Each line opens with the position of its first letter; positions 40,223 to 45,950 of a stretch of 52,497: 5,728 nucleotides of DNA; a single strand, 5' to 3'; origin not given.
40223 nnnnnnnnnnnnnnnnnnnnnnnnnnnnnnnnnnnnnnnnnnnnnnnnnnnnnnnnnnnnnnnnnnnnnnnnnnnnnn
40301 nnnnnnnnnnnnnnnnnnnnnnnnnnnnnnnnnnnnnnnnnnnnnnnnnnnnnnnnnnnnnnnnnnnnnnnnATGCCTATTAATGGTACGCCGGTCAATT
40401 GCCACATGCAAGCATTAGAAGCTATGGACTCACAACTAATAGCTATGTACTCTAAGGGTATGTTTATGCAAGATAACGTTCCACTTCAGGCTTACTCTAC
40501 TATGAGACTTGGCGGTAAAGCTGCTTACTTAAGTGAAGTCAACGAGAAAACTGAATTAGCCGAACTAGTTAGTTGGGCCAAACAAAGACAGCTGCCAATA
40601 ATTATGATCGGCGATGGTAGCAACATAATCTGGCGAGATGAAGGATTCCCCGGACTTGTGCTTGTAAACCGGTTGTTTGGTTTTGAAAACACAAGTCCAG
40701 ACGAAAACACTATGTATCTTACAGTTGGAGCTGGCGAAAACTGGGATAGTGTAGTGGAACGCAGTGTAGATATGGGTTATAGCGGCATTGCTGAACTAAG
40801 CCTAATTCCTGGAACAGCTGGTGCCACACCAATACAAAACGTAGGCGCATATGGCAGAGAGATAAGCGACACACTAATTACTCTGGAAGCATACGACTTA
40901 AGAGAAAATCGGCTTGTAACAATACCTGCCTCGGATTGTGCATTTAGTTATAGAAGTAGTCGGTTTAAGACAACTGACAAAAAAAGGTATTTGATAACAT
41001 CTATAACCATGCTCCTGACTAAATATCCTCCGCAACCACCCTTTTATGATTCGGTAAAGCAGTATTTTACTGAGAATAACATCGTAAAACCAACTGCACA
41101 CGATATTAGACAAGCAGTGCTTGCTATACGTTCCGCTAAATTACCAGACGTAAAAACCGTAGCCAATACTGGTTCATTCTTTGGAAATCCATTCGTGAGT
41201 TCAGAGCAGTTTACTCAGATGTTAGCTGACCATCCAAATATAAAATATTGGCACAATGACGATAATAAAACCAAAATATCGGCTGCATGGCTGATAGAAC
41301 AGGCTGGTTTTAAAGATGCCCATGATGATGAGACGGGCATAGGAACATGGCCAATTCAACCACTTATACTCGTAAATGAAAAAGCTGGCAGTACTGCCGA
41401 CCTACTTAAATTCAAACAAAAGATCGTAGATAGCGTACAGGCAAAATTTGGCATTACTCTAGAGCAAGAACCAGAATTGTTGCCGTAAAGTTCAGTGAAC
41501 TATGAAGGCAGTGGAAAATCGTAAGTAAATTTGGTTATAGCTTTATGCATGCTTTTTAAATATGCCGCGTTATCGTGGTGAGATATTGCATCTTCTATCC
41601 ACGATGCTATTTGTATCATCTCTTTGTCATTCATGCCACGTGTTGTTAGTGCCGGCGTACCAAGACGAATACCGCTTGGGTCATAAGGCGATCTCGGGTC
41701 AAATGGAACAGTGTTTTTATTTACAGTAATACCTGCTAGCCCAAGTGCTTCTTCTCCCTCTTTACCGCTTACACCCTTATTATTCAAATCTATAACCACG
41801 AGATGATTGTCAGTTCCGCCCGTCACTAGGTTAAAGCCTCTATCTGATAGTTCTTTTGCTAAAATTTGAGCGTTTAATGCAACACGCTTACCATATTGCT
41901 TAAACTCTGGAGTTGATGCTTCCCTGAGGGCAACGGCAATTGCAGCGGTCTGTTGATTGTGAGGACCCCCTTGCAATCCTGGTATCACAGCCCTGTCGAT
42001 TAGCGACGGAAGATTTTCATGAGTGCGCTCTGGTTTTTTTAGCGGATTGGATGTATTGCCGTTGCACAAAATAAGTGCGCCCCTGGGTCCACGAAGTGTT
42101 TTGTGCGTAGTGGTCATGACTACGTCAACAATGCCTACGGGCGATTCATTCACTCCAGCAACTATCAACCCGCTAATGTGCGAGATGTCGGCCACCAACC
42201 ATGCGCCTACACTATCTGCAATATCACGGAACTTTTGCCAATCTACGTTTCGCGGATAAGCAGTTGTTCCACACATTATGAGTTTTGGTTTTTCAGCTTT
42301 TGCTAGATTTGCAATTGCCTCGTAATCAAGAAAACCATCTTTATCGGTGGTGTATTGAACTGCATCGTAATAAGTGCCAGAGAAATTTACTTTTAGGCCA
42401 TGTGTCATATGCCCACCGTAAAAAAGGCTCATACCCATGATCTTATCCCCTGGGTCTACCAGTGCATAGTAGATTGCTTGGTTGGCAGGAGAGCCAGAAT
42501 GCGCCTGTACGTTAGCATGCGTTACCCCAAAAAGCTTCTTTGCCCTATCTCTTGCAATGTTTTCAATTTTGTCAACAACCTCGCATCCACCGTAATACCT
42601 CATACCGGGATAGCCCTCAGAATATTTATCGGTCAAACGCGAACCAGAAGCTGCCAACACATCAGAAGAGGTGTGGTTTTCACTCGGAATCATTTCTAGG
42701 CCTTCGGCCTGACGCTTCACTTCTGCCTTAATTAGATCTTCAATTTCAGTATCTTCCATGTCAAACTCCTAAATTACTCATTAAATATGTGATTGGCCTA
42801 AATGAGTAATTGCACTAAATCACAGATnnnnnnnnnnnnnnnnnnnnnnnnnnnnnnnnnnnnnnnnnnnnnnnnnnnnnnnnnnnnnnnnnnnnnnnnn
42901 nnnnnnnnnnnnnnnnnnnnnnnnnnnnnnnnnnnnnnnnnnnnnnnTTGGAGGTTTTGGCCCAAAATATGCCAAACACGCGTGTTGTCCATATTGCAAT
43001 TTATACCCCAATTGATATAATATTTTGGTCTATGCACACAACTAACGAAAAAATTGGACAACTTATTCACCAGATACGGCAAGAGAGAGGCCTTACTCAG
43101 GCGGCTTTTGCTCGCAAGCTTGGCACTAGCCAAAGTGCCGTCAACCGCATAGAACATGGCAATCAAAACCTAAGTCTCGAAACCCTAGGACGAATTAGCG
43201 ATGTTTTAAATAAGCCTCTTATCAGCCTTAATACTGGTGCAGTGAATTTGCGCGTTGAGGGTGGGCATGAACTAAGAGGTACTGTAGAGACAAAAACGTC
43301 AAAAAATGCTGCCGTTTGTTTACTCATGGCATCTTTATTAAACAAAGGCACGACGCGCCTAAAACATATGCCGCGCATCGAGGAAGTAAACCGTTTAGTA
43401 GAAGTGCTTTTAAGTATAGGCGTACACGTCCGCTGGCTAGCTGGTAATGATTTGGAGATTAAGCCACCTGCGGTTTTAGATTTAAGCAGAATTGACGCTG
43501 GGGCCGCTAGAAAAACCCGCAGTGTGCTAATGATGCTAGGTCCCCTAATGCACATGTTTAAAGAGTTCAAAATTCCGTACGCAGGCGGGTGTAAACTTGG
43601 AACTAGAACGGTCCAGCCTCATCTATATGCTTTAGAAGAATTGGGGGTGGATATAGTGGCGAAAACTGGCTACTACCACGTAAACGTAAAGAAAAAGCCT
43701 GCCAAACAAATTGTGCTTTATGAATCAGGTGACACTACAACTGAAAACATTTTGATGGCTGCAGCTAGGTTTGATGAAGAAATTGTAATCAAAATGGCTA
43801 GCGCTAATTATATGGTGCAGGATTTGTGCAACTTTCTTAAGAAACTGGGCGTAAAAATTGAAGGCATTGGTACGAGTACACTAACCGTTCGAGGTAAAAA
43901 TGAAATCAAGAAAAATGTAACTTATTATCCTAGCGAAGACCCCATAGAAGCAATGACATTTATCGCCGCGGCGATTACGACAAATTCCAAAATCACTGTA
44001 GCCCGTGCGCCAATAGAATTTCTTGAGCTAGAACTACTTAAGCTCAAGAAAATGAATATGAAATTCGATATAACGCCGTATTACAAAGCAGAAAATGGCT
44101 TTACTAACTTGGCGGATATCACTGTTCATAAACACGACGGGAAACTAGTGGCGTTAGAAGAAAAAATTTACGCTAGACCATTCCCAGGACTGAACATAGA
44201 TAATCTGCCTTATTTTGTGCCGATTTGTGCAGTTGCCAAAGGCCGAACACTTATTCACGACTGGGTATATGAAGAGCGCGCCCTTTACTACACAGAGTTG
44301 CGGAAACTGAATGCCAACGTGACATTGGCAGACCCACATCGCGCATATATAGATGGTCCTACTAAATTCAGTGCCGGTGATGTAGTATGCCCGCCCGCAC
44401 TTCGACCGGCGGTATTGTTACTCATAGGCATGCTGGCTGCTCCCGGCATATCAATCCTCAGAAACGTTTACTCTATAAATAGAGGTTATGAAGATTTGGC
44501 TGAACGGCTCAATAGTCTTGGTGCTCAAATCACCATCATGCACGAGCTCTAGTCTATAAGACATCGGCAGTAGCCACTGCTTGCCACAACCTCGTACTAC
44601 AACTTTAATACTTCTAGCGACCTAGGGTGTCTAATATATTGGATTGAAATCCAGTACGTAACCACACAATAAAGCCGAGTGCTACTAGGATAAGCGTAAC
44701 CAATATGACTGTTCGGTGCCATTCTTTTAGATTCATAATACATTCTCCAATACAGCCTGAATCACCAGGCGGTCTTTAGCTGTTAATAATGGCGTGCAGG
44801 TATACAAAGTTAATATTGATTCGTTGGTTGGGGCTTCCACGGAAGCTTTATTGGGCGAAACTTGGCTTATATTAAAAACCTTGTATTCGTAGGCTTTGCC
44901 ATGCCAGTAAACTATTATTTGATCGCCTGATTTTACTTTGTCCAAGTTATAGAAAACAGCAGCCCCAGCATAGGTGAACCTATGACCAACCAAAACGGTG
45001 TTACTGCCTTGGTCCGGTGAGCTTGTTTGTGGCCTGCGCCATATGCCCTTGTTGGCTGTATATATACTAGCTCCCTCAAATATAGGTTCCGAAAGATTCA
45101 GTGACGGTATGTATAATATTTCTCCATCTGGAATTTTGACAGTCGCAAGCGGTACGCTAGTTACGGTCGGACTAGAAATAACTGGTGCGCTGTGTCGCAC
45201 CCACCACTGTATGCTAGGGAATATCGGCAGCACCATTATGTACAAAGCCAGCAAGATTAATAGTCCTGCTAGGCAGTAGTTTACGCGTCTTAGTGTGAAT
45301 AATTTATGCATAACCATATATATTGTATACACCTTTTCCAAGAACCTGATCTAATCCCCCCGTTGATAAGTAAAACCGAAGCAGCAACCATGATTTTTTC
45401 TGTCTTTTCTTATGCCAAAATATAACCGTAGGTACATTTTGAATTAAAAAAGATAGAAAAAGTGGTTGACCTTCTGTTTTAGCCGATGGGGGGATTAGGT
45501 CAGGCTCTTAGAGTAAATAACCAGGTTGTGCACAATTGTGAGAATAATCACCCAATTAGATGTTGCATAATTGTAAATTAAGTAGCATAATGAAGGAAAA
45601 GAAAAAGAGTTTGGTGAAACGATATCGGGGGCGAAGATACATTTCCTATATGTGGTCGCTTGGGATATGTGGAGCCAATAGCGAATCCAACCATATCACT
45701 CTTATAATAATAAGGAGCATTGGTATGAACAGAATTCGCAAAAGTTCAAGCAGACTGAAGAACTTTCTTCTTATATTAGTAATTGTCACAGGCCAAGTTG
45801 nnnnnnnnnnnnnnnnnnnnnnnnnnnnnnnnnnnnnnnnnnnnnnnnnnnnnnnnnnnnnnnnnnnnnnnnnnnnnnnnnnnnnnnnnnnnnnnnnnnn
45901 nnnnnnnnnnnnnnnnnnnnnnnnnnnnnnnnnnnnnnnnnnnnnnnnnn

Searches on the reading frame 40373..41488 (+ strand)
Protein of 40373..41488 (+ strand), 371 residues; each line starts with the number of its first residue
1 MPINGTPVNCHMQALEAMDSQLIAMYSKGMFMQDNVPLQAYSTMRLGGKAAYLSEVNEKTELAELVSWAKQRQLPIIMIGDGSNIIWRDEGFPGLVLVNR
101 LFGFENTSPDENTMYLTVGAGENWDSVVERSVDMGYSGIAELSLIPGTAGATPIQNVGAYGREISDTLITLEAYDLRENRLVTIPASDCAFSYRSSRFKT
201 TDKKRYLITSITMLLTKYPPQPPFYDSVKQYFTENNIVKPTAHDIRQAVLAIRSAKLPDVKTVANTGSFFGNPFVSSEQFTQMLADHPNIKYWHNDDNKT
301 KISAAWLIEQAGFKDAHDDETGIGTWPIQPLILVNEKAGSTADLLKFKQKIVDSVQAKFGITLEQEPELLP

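Call 19: search_protein_families(library=pfam, proteins=[window:40373-41488:+], max_evalue=0.0001)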
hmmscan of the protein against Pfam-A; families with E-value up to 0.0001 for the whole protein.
window:40373-41488:+ (371 aa): 2 families
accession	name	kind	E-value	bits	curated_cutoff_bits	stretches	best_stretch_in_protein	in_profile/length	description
PF01565.28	FAD_binding_4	-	1.8e-17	63.7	26.4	1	55-175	6-130/139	FAD binding domain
PF02873.21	MurB_C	-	2.9e-17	63.1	27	1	245-369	2-98/99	UDP-N-acetylenolpyruvoylglucosamine reductase, C-terminal domain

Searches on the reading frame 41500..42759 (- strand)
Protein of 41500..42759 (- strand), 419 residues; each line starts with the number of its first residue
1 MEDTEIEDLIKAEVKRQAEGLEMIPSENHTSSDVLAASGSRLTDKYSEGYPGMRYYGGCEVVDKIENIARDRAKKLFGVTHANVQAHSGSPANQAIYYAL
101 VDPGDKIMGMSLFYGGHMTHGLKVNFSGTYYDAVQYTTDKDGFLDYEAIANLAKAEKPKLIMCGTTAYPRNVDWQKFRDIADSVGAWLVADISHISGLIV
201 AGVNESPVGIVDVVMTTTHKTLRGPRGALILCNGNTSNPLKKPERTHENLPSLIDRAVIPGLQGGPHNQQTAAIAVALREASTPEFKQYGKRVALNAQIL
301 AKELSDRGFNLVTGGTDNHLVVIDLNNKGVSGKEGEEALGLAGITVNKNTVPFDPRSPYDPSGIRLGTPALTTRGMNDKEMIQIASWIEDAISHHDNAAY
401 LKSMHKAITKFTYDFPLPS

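Call 20: search_protein_families(library=pfam, proteins=[window:41500-42759:-], max_evalue=0.0001)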
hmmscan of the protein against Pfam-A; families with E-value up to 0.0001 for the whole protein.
window:41500-42759:- (419 aa): 2 families
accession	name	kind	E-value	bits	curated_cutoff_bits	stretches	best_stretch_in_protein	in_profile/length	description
PF00464.25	SHMT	-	4e-157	523.4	27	1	2-388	4-399/399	Serine hydroxymethyltransferase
PF00155.27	Aminotran_1_2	-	3.7e-06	26.8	19.7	1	71-331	49-314/361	Aminotransferase class I and II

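Call 69: find_homologous_proteins(query=window:41500-42759:-, max_evalue=1e-30)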
Query window:41500-42759:- (419 aa): 8000 proteins with E <= 1e-30 among 8000 candidates; the best 120 are listed.
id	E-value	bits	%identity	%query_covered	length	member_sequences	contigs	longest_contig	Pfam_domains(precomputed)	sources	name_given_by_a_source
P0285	1.4e-282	955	100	100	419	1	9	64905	PF00464.26,PF00155.28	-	-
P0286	4.2e-279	943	99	100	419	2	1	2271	PF00464.26,PF00155.28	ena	-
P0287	3.0e-251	851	88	100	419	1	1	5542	PF00464.26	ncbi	-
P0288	3.3e-249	845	86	100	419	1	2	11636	PF00464.26,PF00155.28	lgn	-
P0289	1.2e-248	843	87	100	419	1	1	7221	PF00464.26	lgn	-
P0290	4.4e-248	841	86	100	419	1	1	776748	PF00464.26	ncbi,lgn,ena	-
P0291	4.8e-244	828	85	100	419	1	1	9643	PF00464.26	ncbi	-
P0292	1.7e-243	826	85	100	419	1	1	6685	PF00464.26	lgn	-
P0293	1.8e-240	816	86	100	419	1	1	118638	PF00464.26,PF00155.28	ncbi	-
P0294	3.3e-238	808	84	100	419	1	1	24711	PF00464.26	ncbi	-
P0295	5.0e-236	801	82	100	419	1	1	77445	PF00464.26,PF00155.28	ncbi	-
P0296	1.1e-232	790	81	100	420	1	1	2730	PF00464.26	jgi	jgi:glycine hydroxymethyltransferase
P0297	5.6e-230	781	82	100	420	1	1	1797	PF00464.26,PF00155.28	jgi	jgi:glycine hydroxymethyltransferase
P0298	6.8e-229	778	80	100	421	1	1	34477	PF00464.26,PF00155.28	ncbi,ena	-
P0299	2.3e-227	773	80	100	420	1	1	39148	PF00464.26,PF00155.28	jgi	jgi:glycine hydroxymethyltransferase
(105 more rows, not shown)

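Call 70: find_encoding_contigs(protein=P0290, flank=10000, max_places=2)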
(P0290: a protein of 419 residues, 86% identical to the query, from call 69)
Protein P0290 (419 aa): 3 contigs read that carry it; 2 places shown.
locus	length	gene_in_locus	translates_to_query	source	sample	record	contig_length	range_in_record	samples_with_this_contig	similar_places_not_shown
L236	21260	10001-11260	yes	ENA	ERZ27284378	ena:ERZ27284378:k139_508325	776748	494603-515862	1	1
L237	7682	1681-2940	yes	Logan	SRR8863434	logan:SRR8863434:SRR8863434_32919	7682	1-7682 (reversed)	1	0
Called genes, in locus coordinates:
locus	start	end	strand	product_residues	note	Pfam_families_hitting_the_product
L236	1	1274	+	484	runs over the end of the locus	PF00932:LTD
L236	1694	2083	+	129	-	PF00814:TsaD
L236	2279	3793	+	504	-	PF12072:RNase_Y_N, PF22891:KH_PNO1_2nd (weak), PF00013:KH_1 (weak), PF01966:HD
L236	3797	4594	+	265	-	PF13277:YmdB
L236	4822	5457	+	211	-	-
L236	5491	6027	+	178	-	PF01988:VIT1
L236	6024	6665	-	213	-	-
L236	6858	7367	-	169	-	PF01931:NTPase_I-T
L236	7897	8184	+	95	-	-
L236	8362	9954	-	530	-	PF12844:HTH_19 (weak), PF13560:HTH_31, PF13744:HTH_37 (faint), PF01381:HTH_3, PF13443:HTH_26 (faint), PF00275:EPSP_synthase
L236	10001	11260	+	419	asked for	PF00464:SHMT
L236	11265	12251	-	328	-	PF01565:FAD_binding_4, PF02873:MurB_C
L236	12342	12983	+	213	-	PF13560:HTH_31 (weak)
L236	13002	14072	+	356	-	PF00348:polyprenyl_synt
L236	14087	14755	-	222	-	PF06790:UPF0259 (weak)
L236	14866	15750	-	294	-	PF01636:APH, PF01633:Choline_kinase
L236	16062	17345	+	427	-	PF08245:Mur_ligase_M (weak), PF02875:Mur_ligase_C, PF27239:FOL3_C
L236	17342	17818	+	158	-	PF00186:DHFR_1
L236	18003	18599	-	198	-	PF01812:5-FTHF_cyc-lig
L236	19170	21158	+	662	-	PF12710:HAD (faint), PF00122:E1-E2_ATPase, PF00702:Hydrolase, PF08282:Hydrolase_3 (faint)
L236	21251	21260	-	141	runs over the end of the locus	-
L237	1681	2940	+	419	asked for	PF00464:SHMT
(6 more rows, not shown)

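Call 71: find_encoding_contigs(protein=P0293, flank=10000, max_places=2)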
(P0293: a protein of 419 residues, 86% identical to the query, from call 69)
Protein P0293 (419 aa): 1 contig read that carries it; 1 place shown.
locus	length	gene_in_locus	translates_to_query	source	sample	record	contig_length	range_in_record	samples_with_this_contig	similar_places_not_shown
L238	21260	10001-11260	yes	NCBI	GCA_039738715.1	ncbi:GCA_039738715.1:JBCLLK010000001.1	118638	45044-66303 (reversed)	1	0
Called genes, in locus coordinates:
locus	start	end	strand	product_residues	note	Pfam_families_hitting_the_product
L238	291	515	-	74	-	PF24250:HVO_2718 (weak), PF13560:HTH_31, PF12844:HTH_19, PF01381:HTH_3, PF13443:HTH_26 (weak)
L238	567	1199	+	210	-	PF11611:DUF4352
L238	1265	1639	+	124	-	-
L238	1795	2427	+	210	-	-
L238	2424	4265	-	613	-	PF00122:E1-E2_ATPase, PF00702:Hydrolase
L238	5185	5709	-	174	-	PF11303:DUF3105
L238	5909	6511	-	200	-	-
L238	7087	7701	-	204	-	-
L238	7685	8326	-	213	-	-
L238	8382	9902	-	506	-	PF01381:HTH_3, PF12844:HTH_19 (weak), PF13443:HTH_26 (weak), PF13560:HTH_31, PF13744:HTH_37 (faint), PF00275:EPSP_synthase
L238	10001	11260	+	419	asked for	PF00464:SHMT, PF00155:Aminotran_1_2 (weak)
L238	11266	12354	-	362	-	PF01565:FAD_binding_4, PF02873:MurB_C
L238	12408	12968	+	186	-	-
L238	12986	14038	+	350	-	PF00348:polyprenyl_synt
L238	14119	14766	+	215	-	-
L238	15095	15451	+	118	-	-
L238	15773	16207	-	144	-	-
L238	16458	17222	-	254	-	PF12158:DUF3592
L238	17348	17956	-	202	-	PF13240:Zn_Ribbon_1 (weak), PF13248:Zn_ribbon_3 (weak), PF13828:DUF4190 (faint)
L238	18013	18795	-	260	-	PF13367:PrsW-protease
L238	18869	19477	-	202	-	-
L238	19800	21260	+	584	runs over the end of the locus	PF08245:Mur_ligase_M (weak), PF02875:Mur_ligase_C, PF27239:FOL3_C, PF00186:DHFR_1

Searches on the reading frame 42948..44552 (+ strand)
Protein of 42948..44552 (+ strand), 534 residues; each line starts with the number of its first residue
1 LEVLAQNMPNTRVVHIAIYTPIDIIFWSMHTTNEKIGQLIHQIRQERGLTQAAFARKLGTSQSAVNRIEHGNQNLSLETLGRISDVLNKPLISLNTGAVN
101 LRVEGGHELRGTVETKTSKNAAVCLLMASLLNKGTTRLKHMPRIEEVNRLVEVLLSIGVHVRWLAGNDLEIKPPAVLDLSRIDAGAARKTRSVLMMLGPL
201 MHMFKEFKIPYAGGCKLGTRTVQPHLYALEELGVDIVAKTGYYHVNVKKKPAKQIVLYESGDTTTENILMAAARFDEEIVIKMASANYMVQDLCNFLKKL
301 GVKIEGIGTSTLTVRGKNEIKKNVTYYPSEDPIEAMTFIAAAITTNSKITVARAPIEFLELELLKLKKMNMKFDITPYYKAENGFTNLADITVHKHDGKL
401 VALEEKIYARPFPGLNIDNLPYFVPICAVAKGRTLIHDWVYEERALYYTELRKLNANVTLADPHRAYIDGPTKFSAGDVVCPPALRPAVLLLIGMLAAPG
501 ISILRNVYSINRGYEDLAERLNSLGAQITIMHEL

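Call 20: search_protein_families(library=pfam, proteins=[window:42948-44552:+], max_evalue=0.0001)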
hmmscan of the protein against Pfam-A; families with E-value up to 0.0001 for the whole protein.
window:42948-44552:+ (534 aa): 6 families
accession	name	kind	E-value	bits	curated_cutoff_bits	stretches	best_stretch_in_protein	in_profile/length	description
PF00275.25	EPSP_synthase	-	3.9e-46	158.1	22.8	1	103-521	1-417/417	EPSP synthase (3-phosphoshikimate 1-carboxyvinyltransferase)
PF01381.28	HTH_3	-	2.1e-15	56.9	23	1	40-91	1-52/55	Helix-turn-helix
PF13560.12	HTH_31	-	2.4e-10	41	27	1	36-87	2-54/64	Helix-turn-helix domain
PF12844.13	HTH_19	-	3.3e-06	27.4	30.2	1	37-84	1-48/64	Helix-turn-helix domain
PF13443.12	HTH_26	-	5.7e-06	26.9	22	1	41-88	3-51/63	Cro/C1-type HTH DNA-binding domain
PF13744.12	HTH_37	-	1.6e-05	25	27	0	36-74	19-57/80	Helix-turn-helix domain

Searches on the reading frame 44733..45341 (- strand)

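Call 20: search_protein_families(library=pfam, proteins=[window:44733-45341:-], max_evalue=0.0001)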
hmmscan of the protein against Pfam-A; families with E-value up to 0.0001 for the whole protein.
window:44733-45341:- (202 aa): 1 family
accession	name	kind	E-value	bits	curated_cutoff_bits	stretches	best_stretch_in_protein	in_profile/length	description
PF04203.18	Sortase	-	3.5e-28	98.3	26.6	1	76-198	1-124/125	Sortase domain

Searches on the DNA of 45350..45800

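Call 83: search_rna_families(source=window, start=45350, end=45800, threshold=evalue, max_evalue=0.01, show_alignments=1)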
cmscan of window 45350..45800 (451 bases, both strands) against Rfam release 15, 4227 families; matches with E-value up to 0.01: 1.
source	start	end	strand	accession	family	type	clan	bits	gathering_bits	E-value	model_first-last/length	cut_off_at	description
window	45618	45700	+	RF01786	c-di-GMP-II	Cis-reg; riboswitch;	CL00127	55.1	53.5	1.3e-11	1-84/84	no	Cyclic di-GMP-II riboswitch aptamer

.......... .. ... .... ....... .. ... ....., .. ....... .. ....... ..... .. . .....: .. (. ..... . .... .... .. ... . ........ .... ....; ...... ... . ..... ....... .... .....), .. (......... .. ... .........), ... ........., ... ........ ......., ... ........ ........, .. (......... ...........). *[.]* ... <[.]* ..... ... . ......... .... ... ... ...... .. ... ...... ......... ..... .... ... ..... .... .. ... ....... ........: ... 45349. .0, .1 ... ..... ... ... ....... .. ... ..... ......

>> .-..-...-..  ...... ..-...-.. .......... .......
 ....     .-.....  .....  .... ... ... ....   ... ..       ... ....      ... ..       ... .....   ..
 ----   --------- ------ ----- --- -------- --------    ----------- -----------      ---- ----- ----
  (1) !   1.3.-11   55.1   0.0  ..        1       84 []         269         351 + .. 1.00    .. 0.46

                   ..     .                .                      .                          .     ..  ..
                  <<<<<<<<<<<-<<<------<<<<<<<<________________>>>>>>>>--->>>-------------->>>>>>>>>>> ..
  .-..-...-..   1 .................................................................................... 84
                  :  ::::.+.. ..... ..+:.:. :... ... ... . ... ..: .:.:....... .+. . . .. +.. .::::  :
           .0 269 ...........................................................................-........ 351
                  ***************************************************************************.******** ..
